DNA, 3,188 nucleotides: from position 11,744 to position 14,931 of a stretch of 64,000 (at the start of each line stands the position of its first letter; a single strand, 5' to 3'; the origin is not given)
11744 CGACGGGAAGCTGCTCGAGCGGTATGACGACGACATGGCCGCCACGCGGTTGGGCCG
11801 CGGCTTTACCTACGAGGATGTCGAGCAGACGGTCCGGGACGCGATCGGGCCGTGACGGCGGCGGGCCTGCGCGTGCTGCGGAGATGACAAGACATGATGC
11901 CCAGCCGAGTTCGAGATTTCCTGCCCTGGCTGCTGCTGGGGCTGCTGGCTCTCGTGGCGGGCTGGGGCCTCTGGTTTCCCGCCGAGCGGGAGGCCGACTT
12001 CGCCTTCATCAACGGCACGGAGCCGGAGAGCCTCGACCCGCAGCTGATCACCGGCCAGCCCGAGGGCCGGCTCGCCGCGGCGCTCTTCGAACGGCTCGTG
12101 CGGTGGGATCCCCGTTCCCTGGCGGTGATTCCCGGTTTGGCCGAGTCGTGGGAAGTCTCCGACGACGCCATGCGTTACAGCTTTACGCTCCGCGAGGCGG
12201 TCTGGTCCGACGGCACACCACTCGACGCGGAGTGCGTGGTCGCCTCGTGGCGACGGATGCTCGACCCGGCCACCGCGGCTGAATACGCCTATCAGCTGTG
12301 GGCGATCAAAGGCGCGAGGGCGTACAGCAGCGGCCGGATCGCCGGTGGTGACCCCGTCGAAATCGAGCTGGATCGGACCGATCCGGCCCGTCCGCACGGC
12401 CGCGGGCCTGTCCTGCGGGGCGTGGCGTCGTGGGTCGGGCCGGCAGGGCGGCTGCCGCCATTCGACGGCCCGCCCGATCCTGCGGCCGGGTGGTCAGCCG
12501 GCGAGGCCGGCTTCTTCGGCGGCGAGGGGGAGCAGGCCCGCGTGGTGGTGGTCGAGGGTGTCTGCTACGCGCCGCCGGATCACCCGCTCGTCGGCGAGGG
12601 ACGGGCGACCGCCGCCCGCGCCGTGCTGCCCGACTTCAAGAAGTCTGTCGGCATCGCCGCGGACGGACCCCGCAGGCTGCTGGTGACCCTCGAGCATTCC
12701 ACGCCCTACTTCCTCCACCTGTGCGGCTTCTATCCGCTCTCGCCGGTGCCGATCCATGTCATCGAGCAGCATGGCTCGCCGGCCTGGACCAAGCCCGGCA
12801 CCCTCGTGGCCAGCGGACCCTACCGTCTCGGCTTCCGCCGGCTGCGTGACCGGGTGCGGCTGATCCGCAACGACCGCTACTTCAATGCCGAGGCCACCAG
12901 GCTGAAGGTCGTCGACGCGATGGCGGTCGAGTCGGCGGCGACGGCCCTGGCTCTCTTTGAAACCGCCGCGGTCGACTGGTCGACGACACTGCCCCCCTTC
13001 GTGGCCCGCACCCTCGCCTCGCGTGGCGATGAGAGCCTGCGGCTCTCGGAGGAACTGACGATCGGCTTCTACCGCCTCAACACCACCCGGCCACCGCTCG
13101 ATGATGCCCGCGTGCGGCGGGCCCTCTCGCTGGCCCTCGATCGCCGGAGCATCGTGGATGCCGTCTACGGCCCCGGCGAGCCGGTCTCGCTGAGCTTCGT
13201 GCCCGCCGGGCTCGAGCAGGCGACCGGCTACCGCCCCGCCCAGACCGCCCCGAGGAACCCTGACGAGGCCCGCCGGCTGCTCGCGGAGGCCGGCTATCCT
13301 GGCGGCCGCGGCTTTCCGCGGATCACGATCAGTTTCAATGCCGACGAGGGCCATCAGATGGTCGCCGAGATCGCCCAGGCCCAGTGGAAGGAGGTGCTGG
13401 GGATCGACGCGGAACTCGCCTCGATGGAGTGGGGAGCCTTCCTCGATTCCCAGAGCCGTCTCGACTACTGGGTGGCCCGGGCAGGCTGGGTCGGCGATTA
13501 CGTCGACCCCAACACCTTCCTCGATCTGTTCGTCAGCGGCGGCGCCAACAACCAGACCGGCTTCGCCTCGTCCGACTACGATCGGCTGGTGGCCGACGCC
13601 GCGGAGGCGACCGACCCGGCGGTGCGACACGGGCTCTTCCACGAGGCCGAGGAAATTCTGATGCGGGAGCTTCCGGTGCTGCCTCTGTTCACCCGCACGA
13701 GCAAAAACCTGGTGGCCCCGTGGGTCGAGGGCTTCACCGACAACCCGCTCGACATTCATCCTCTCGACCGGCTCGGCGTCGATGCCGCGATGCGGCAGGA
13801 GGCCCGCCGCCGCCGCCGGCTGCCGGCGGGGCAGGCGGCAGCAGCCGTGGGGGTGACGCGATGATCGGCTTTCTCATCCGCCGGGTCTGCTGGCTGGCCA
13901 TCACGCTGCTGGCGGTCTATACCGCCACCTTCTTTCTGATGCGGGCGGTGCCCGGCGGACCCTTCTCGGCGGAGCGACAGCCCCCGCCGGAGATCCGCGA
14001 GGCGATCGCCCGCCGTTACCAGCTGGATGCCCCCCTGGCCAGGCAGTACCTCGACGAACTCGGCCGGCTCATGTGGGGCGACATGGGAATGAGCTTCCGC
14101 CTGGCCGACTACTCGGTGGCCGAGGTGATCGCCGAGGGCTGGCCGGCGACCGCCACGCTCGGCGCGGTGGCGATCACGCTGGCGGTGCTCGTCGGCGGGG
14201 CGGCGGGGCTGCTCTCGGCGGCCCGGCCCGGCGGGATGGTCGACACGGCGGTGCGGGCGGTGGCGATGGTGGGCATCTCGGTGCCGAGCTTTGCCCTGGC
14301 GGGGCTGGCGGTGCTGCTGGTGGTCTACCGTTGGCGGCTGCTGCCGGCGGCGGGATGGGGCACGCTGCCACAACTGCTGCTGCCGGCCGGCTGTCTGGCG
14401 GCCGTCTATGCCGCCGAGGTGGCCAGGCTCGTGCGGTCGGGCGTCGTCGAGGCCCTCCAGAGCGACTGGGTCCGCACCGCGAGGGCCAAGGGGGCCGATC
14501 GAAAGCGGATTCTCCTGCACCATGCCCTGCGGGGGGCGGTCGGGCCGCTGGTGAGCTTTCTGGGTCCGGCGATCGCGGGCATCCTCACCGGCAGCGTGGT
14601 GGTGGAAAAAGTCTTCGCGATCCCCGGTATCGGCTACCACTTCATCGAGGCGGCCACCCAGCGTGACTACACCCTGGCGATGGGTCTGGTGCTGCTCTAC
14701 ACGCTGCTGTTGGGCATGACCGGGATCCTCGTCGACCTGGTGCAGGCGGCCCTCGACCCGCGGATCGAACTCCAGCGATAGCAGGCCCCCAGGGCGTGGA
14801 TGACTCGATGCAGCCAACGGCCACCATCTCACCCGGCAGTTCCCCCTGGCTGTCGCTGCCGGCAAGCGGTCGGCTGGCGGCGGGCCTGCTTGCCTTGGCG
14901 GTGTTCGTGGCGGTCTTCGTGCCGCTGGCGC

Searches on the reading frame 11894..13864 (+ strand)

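Call 50: search_protein_families(library=pfam, proteins=[window:11894-13864:+], max_evalue=0.0001)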
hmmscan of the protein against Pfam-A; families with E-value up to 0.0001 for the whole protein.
window:11894-13864:+ (656 aa): 1 family
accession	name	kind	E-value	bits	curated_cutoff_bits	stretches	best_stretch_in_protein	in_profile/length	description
PF00496.27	SBP_bac_5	-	6.9e-77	259.5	32.4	1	78-553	2-367/368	Bacterial extracellular solute-binding proteins, family 5 Middle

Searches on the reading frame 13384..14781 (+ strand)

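Call 50: search_protein_families(library=pfam, proteins=[window:13384-14781:+], max_evalue=0.0001)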
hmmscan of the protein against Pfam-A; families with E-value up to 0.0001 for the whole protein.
window:13384-14781:+ (465 aa): 2 families
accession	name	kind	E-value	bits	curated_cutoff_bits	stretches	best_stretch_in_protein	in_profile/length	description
PF00528.27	BPD_transp_1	-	4.4e-37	128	26.4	1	272-462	2-183/184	Binding-protein-dependent transport system inner membrane component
PF19300.4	BPD_transp_1_N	-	4.6e-06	27.2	23.8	1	160-233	1-76/114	Binding-prot-dependent transport system membrane comp, N-term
